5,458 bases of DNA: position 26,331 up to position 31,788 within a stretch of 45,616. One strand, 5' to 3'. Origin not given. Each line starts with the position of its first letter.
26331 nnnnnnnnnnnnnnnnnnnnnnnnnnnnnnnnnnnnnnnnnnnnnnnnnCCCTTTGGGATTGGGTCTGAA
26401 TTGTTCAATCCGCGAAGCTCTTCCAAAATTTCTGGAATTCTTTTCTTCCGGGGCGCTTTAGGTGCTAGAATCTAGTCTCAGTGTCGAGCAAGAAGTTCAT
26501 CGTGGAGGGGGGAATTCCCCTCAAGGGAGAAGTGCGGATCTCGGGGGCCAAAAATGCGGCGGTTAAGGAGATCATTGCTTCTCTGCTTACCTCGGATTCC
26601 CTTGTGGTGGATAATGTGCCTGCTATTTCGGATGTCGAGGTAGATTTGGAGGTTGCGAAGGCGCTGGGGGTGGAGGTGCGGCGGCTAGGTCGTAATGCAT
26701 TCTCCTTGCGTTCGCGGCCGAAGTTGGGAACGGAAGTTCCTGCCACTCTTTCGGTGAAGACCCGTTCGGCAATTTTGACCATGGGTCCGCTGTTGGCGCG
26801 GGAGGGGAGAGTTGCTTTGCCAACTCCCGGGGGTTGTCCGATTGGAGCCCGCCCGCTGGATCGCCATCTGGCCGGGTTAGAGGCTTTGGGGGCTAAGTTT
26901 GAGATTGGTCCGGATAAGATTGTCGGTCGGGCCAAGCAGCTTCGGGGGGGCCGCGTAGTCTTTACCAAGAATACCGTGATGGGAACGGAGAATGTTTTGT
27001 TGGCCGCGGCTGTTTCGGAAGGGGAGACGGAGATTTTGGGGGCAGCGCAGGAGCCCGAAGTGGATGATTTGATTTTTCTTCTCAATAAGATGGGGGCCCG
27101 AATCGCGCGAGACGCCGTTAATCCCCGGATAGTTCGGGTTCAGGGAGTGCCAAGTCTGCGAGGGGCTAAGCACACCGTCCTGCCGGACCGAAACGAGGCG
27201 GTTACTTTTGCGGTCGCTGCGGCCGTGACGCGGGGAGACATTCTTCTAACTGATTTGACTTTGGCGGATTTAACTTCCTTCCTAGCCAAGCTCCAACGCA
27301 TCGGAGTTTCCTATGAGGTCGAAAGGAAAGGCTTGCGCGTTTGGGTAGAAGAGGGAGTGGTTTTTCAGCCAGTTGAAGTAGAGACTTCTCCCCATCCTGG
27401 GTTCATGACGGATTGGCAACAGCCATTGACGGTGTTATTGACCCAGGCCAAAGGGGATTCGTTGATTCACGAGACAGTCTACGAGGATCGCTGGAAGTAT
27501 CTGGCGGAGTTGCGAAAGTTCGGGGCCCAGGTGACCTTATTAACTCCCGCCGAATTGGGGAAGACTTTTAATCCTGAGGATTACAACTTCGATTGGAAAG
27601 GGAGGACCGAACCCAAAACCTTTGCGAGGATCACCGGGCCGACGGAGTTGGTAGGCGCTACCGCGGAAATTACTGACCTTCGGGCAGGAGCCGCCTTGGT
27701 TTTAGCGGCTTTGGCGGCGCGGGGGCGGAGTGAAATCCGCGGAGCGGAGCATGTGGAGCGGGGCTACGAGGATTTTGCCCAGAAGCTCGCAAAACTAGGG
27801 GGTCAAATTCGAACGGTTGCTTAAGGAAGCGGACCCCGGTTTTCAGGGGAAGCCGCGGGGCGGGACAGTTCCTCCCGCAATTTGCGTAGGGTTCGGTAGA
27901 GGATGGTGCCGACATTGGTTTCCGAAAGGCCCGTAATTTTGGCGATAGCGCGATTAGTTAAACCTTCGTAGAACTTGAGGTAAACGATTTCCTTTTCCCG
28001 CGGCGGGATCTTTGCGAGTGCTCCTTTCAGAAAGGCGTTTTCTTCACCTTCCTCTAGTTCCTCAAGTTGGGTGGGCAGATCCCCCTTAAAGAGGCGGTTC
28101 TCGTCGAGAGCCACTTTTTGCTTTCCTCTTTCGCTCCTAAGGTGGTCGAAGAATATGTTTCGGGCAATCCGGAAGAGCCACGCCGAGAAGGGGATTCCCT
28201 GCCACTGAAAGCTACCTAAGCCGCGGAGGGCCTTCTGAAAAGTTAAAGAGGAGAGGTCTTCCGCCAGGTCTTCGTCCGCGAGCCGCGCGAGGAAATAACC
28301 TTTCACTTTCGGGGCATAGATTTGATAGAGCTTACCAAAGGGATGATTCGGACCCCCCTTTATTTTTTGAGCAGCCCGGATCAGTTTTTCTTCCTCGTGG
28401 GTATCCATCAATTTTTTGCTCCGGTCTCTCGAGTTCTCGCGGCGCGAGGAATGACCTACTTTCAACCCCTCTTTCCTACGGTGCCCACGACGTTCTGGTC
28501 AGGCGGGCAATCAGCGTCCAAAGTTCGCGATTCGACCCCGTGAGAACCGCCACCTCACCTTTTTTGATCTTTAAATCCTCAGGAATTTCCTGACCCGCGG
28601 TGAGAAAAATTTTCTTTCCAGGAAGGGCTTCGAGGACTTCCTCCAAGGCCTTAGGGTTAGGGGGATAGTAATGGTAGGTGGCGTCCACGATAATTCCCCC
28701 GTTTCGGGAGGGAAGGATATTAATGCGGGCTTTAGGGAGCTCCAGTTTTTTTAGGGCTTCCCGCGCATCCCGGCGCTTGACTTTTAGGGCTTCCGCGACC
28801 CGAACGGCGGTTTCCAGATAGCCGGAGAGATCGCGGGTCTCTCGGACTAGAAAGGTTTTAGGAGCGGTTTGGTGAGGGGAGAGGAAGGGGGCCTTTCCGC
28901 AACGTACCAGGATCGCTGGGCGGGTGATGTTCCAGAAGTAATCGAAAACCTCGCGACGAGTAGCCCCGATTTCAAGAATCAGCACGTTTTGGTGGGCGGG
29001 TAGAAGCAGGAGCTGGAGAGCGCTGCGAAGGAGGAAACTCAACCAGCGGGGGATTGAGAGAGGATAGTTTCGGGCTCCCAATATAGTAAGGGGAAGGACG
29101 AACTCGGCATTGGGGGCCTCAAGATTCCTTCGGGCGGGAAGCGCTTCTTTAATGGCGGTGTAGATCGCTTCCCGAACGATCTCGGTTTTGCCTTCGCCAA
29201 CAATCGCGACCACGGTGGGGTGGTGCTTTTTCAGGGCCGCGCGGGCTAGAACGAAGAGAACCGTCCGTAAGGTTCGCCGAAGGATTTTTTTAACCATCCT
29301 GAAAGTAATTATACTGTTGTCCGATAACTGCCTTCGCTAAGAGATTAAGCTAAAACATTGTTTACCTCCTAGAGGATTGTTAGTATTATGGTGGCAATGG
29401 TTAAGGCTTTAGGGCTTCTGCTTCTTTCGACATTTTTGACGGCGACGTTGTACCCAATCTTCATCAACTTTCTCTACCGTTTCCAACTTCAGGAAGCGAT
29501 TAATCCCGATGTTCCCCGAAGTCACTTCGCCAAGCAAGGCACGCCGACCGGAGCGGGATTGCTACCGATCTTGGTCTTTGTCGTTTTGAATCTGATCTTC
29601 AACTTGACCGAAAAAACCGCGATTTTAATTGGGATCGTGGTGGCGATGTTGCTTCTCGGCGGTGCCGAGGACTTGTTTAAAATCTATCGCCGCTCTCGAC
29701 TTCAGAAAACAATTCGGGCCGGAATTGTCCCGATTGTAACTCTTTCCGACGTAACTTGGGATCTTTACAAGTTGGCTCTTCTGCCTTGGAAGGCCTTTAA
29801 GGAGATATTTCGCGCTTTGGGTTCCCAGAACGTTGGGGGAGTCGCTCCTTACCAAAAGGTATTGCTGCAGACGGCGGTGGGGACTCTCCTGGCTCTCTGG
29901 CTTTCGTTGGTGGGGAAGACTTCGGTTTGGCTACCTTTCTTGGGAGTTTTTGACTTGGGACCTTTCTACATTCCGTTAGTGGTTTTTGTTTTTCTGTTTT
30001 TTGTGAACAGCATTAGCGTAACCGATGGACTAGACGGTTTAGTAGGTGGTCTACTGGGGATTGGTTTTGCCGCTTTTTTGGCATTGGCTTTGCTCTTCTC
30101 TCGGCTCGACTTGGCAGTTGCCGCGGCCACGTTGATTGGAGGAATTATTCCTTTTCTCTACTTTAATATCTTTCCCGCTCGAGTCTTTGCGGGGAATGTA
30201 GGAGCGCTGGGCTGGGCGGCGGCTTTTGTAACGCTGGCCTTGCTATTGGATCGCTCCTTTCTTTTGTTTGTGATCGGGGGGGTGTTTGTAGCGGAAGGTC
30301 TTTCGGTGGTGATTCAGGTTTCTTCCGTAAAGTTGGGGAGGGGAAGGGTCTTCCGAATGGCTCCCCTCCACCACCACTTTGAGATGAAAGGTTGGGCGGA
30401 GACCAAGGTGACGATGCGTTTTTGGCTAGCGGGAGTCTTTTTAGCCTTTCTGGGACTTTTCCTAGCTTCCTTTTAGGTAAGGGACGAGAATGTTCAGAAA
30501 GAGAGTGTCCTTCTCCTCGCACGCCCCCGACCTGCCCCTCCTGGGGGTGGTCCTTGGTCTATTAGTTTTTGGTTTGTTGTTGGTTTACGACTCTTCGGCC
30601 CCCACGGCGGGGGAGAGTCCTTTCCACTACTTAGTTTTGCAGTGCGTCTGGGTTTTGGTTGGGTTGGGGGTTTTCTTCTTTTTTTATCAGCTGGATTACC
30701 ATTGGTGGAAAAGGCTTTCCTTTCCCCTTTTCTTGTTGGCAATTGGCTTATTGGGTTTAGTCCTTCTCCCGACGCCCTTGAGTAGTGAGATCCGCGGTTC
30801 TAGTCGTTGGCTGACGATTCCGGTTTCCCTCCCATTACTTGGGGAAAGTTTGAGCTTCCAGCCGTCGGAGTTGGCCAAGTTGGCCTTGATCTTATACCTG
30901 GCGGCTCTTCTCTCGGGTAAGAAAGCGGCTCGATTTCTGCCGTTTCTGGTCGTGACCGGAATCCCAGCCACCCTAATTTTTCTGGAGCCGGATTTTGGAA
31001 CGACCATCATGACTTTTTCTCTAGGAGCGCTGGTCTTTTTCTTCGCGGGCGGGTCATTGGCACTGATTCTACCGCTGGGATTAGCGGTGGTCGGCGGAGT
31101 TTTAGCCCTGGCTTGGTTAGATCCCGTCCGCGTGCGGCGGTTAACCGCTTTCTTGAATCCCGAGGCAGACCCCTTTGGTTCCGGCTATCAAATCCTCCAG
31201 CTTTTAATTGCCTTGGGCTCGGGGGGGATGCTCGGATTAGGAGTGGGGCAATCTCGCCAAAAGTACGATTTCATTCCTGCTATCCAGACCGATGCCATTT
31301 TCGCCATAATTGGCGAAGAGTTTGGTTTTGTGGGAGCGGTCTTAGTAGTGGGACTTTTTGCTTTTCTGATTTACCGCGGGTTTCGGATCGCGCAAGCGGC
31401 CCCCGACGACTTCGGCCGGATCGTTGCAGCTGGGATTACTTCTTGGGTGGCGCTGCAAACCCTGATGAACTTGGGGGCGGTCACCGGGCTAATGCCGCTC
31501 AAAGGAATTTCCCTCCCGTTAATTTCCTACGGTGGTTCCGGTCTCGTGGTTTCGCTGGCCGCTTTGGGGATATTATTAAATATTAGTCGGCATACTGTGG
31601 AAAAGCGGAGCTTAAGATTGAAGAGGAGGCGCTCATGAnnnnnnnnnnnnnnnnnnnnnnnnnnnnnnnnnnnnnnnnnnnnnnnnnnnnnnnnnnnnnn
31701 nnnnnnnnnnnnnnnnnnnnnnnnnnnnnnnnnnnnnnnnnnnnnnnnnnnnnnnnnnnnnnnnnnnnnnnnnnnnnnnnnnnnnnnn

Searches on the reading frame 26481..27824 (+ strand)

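Call 5: search_protein_families(library=pfam, proteins=[window:26481-27824:+], max_evalue=0.001)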
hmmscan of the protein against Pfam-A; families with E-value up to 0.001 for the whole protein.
window:26481-27824:+ (447 aa): 1 family
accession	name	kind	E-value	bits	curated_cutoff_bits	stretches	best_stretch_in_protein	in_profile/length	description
PF00275.25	EPSP_synthase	-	1.7e-75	254.8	22.8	1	9-436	2-417/417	EPSP synthase (3-phosphoshikimate 1-carboxyvinyltransferase)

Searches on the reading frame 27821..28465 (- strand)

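Call 5: search_protein_families(library=pfam, proteins=[window:27821-28465:-], max_evalue=0.001)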
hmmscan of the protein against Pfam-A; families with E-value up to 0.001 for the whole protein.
window:27821-28465:- (214 aa): 5 families
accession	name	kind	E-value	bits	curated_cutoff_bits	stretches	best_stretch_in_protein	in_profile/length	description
PF04542.20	Sigma70_r2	-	3.9e-14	52.6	24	1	46-113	1-69/71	Sigma-70 region 2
PF08281.18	Sigma70_r4_2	-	1e-12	47.9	25.7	1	149-196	7-54/54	Sigma-70, region 4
PF04545.22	Sigma70_r4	-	7.8e-11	41.8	24.1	1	149-198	1-50/50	Sigma-70, region 4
PF00196.25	GerE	-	0.00011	22.2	23.5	1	155-197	5-46/57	Bacterial regulatory proteins, luxR family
PF07638.17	Sigma70_ECF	-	0.00031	21.1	21.1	1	33-186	9-169/185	ECF sigma factor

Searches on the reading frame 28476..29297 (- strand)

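Call 5: search_protein_families(library=pfam, proteins=[window:28476-29297:-], max_evalue=0.001)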
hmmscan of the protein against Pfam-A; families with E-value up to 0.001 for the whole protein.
window:28476-29297:- (273 aa): 0 families

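Call 52: search_protein_families(library=ncbifam, proteins=[window:28476-29297:-], max_evalue=0.00001)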
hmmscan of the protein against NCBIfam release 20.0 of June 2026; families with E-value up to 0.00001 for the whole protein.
window:28476-29297:- (273 aa): 1 family
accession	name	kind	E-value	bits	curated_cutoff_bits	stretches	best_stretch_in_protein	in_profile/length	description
TIGR01143.1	murF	subfamily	1.2e-08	34.3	288.6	0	164-229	261-327/418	UDP-N-acetylmuramoyl-tripeptide--D-alanyl-D-alanine ligase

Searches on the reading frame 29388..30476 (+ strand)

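Call 5: search_protein_families(library=pfam, proteins=[window:29388-30476:+], max_evalue=0.001)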
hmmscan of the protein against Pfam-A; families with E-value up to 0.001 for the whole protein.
window:29388-30476:+ (362 aa): 1 family
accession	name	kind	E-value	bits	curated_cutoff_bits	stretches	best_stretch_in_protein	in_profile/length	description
PF00953.26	Glycos_transf_4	-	5.4e-21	75.7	27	1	151-286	22-158/160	Glycosyl transferase family 4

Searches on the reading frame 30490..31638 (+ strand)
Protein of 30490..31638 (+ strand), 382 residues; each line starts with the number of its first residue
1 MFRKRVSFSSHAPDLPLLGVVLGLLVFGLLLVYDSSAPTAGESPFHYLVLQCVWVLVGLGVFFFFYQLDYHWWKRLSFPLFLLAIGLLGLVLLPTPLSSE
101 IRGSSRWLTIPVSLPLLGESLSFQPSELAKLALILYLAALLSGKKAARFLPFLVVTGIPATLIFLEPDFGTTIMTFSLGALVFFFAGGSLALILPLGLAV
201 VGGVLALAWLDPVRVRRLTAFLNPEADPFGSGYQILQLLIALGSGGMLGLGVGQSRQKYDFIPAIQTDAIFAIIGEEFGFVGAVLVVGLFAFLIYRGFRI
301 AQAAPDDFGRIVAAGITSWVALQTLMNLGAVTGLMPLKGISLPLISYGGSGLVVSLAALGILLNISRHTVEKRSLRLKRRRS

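Call 5: search_protein_families(library=pfam, proteins=[window:30490-31638:+], max_evalue=0.001)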
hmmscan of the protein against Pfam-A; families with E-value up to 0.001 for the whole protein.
window:30490-31638:+ (382 aa): 1 family
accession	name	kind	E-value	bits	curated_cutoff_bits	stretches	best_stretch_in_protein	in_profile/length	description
PF01098.24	FTSW_RODA_SPOVE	-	2.1e-96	323.5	26.4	1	20-369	6-354/356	Cell cycle protein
